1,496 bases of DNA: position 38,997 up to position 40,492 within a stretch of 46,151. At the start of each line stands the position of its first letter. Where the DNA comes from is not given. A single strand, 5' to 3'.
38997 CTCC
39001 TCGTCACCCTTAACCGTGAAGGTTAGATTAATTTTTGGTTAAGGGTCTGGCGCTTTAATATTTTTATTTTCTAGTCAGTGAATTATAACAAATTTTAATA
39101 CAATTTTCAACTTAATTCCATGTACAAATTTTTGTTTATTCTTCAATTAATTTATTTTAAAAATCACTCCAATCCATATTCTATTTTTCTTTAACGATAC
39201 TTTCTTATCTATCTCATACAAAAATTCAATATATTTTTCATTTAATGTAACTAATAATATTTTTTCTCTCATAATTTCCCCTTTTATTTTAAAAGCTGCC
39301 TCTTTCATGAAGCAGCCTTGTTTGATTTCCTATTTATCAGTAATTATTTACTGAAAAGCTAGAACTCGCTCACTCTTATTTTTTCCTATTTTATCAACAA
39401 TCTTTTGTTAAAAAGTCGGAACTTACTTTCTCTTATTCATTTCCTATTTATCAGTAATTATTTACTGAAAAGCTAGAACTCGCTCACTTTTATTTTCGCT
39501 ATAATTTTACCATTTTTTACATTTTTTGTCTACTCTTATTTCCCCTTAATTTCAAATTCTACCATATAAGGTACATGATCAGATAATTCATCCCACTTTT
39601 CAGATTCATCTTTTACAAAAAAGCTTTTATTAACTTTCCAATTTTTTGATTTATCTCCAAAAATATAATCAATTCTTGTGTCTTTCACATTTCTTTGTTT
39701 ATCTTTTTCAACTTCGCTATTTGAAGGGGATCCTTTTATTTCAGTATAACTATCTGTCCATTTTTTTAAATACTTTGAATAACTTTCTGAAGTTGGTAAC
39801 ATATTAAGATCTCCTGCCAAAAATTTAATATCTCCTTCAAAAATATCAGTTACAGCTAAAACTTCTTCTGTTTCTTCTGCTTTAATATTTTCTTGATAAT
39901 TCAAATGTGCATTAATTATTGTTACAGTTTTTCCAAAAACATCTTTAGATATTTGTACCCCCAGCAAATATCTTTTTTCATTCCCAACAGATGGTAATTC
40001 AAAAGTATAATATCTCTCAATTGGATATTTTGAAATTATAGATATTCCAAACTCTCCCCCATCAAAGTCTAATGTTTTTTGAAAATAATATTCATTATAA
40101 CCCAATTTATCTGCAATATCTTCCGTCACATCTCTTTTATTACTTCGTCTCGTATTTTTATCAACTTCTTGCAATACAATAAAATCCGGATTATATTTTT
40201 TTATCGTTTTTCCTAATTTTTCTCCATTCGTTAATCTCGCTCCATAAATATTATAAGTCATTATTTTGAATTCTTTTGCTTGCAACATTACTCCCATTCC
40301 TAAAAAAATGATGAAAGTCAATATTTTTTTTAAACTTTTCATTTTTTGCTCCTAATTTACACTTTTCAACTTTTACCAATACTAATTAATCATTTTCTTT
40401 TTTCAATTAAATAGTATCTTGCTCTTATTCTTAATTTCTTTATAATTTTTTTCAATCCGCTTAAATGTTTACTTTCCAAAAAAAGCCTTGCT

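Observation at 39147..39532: Relic type III (ToxIN/AbiQ-like) toxin-antitoxin locus upstream of glmS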

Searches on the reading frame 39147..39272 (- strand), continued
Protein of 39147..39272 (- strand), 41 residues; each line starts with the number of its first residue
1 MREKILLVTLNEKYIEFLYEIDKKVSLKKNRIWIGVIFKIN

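Call 79: search_solved_structures(query=P0003, max_evalue=0.01, show_alignments=3)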
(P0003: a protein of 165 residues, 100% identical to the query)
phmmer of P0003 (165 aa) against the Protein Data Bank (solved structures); distinct sequences matched with E-value up to 0.01: 4.
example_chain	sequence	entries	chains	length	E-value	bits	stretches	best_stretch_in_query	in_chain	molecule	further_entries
4ato_A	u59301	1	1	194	2.1e-17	66.9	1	9-162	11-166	TOXN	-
7d8o_A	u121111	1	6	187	5.7e-14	55.7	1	8-128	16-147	Type III toxin-antitoxin system ToxN/AbiQ family toxin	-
2xd0_A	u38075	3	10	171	9.1e-14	55.1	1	8-129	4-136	TOXN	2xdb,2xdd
4glk_A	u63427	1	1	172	4.7e-08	36.5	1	8-160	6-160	AbiQ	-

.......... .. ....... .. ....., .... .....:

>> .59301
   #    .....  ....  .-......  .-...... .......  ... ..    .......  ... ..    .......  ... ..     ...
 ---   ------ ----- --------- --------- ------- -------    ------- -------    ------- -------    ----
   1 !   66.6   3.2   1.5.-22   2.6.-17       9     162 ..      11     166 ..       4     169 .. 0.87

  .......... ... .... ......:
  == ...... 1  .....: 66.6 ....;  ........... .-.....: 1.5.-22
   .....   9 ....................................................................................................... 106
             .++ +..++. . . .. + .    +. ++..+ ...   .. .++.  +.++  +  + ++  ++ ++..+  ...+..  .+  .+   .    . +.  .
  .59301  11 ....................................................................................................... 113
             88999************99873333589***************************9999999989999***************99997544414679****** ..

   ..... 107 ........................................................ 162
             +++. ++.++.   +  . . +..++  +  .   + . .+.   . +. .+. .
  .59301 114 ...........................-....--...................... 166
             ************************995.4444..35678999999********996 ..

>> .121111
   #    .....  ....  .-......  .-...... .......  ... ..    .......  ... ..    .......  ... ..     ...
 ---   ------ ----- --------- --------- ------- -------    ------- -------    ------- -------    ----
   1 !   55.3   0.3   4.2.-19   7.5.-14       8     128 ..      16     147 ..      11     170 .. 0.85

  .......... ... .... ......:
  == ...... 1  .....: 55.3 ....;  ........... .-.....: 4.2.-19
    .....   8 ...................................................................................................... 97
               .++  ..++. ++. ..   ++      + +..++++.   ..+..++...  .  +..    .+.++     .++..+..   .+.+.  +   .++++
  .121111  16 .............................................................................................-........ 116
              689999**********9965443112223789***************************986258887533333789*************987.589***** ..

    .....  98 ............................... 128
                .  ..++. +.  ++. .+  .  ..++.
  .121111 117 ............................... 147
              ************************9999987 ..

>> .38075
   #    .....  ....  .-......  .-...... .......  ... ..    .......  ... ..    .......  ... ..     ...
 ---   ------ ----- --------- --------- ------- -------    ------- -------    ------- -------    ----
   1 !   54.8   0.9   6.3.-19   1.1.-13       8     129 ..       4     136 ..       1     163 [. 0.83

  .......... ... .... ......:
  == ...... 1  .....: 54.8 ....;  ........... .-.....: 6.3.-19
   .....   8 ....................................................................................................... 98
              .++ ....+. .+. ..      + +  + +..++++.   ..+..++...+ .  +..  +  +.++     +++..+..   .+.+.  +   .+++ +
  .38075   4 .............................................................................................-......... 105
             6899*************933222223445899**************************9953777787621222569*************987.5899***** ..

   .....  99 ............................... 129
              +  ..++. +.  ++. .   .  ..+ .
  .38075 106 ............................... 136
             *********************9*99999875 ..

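Call 82: find_related_loci(query=A2, collection=viral_contigs, flank=1500)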
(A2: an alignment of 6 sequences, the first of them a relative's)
Query A2 (165 aa) in viral_contigs; peptide patterns used: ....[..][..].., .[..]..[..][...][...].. (x = any residue, [..] = any of these).
120 stretches matched a pattern; 6 encode a relative of the query (tblastn E <= 1e-3); 6 distinct loci.
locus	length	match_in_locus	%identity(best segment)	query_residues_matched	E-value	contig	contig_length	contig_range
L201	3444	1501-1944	43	13-164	3e-30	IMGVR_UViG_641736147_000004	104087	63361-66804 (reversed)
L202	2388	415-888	41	1-164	2e-29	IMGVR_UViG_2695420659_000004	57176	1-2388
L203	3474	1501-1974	41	1-164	2e-29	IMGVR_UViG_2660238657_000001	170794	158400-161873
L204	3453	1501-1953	40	10-164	4e-29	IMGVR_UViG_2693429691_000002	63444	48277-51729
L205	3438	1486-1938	40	10-164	4e-29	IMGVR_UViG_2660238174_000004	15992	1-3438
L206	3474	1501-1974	41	1-164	3e-28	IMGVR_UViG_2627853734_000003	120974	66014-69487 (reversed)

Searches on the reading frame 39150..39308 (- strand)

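Call 4: search_protein_families(library=pfam, proteins=[window:39150-39308:-], max_evalue=10)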
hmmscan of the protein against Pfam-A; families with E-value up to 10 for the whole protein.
seq(53 aa): 1 family
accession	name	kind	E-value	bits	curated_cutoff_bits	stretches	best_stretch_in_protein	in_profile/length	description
PF13958.12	ToxN_toxin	-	6.8e-05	23.5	25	1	19-53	3-41/159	Toxin ToxN, type III toxin-antitoxin system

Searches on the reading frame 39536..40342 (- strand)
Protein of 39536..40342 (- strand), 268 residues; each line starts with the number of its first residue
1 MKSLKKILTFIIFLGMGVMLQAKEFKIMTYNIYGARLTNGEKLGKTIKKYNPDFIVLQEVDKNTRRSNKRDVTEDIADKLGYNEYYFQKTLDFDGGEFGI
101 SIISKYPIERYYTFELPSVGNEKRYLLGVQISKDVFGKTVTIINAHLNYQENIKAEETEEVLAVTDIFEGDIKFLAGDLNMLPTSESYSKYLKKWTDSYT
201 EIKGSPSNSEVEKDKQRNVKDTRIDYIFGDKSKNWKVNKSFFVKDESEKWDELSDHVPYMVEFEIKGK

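Call 55: list_cluster_members(proteins=[window:39536-40342:-, window:36214-37020:-, P0005, P0010])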
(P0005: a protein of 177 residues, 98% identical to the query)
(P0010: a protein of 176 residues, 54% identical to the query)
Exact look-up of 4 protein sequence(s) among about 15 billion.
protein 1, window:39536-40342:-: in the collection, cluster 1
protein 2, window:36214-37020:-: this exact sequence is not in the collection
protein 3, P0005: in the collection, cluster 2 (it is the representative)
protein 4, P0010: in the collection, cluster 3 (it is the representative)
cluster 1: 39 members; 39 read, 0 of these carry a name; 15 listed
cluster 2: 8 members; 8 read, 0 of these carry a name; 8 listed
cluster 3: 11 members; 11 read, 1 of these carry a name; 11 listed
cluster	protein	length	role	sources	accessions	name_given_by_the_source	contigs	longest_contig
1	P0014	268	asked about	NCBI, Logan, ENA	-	-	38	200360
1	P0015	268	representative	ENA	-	-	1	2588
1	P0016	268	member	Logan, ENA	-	-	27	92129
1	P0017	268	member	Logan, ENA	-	-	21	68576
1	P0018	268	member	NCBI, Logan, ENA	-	-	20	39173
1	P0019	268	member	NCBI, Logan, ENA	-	-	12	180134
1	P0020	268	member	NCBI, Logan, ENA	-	-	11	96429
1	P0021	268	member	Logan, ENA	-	-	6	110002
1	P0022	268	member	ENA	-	-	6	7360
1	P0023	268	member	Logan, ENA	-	-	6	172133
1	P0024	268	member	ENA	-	-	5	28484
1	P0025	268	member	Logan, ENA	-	-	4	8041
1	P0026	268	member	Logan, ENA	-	-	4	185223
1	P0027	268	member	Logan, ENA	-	-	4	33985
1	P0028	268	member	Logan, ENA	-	-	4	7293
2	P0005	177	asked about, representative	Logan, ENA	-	-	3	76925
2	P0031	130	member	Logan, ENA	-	-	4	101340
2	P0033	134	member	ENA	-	-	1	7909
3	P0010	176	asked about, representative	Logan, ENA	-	-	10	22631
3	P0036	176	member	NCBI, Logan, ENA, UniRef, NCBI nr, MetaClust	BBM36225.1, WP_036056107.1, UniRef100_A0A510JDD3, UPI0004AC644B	type III toxin-antitoxin system ToxN/AbiQ family toxin [Pseudoleptotrichia goodfellowii] | Type III toxin-antitoxin system ToxN/AbiQ family toxin n=1 Tax=Pseudoleptotrichia ... | status=active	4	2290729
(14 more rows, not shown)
